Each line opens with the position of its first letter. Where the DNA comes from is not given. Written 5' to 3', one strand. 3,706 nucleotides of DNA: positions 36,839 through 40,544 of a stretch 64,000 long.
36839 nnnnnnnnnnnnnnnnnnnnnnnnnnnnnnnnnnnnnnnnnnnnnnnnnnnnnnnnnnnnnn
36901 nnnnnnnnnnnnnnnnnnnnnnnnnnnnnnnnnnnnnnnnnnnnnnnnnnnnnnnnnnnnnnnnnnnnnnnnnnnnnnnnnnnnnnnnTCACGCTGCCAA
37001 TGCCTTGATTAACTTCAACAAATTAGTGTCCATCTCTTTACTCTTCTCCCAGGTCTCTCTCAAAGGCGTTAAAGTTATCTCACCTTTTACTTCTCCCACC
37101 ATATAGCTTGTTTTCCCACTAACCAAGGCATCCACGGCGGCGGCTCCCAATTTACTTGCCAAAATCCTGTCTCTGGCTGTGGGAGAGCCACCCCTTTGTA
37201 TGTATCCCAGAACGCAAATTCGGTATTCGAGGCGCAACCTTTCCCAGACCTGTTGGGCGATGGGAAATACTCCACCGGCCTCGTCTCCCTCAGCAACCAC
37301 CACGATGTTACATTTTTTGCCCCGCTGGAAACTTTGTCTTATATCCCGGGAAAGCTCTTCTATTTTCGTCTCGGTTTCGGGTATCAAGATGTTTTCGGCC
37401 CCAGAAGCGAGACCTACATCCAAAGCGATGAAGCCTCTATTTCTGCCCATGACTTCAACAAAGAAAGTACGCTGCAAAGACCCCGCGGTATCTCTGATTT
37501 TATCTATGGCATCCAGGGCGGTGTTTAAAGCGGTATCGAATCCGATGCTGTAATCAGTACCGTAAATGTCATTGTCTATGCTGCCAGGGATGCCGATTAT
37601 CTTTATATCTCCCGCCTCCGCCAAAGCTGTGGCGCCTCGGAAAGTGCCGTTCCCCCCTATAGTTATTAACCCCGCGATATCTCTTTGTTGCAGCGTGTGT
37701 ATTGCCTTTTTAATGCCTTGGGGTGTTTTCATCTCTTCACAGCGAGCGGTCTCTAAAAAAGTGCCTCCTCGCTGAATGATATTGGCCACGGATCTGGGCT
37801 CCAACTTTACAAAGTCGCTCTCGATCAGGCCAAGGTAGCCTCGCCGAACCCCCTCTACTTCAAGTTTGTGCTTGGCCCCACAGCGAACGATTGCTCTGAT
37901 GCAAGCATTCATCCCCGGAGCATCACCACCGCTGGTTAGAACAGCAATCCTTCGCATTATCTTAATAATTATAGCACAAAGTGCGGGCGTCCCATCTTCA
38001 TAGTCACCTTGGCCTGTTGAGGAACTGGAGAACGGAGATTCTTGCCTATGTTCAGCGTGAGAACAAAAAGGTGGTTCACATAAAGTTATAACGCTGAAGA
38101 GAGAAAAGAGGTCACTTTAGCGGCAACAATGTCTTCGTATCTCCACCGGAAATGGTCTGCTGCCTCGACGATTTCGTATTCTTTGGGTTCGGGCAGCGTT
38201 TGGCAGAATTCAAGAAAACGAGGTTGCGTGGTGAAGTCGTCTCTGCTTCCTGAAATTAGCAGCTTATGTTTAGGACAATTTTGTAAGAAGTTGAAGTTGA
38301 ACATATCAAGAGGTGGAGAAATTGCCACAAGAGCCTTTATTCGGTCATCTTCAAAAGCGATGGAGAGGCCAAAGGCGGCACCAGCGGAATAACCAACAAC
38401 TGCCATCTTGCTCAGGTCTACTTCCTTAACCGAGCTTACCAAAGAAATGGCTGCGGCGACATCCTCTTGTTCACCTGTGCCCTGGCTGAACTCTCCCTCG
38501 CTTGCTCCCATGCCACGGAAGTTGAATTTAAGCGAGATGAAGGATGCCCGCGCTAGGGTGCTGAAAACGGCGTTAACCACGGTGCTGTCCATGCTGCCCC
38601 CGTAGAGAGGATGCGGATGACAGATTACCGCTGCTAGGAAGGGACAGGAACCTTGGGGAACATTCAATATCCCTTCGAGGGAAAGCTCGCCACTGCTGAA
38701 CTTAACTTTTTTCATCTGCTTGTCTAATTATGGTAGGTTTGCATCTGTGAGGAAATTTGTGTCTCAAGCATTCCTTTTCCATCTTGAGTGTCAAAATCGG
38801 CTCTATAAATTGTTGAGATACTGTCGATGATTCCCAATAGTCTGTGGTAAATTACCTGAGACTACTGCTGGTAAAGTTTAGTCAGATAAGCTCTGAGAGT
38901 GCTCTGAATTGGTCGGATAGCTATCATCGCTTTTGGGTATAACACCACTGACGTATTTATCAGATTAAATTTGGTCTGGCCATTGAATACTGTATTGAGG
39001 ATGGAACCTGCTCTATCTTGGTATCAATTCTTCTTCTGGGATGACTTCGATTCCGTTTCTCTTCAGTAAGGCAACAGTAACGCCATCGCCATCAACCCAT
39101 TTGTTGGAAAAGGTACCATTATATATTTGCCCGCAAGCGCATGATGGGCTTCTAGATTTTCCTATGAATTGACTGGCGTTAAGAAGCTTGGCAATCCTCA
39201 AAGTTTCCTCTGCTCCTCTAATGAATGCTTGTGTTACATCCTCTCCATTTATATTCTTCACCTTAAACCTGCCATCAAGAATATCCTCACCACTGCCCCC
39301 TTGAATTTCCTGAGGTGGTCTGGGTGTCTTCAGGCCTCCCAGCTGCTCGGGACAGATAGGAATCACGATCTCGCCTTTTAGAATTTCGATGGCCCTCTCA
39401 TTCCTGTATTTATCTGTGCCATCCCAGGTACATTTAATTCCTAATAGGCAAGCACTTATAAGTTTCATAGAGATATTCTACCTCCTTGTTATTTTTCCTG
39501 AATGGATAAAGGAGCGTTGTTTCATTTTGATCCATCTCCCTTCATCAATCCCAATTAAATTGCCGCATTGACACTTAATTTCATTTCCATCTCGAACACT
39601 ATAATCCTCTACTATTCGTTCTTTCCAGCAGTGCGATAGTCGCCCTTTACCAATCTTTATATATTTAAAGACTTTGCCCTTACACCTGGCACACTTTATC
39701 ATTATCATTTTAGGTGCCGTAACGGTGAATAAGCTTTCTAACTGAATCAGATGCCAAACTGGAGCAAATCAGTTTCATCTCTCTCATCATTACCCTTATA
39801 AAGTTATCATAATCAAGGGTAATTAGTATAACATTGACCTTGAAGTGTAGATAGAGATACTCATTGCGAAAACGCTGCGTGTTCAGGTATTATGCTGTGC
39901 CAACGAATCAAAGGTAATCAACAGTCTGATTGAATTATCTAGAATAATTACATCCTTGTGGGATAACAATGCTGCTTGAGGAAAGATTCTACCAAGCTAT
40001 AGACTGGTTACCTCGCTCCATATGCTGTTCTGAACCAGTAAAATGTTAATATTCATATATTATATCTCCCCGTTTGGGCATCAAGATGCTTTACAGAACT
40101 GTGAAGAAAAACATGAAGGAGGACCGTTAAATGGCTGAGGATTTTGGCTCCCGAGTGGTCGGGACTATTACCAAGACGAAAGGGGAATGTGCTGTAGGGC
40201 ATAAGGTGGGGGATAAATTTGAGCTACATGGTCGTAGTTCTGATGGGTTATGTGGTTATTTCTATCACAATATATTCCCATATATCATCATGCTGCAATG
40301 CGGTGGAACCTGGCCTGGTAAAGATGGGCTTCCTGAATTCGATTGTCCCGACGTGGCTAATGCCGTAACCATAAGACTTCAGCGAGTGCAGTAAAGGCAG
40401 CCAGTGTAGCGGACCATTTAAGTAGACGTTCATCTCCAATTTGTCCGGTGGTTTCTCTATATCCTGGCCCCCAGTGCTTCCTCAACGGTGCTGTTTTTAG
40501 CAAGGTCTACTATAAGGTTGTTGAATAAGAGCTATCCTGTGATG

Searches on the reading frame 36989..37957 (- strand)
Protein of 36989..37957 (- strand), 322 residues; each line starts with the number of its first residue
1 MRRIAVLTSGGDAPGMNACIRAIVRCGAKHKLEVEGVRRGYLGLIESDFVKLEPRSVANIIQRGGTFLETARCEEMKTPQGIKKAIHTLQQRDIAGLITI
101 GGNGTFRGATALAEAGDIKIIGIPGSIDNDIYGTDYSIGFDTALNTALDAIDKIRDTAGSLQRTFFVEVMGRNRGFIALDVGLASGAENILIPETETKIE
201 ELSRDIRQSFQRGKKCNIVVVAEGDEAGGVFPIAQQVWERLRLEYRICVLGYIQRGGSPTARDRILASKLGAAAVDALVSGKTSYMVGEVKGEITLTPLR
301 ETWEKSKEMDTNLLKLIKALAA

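Call 11: search_protein_families(library=pfam, proteins=[window:36989-37957:-], max_evalue=0.001)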
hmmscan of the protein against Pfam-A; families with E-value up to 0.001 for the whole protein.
window:36989-37957:- (322 aa): 2 families
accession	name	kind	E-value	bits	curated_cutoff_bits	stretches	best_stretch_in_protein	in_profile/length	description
PF00365.25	PFK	-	6.5e-105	350.9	30.9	1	3-278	1-277/277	Phosphofructokinase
PF01513.26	NAD_kinase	-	3e-05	24.8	25.5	1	71-124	46-103/130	ATP-NAD kinase N-terminal domain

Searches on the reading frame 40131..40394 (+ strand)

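Call 11: search_protein_families(library=pfam, proteins=[window:40131-40394:+], max_evalue=0.001)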
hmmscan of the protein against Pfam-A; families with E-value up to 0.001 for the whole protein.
window:40131-40394:+ (87 aa): 0 families

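Call 12: search_protein_families(library=ncbifam, proteins=[window:40131-40394:+], max_evalue=0.00001)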
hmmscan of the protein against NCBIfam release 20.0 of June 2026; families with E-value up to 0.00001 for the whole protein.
window:40131-40394:+ (87 aa): 1 family
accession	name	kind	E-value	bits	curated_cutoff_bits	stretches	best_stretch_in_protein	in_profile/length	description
TIGR04076.1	TIGR04076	subfamily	1.4e-15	57.6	33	1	13-86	8-89/91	TIGR04076 family protein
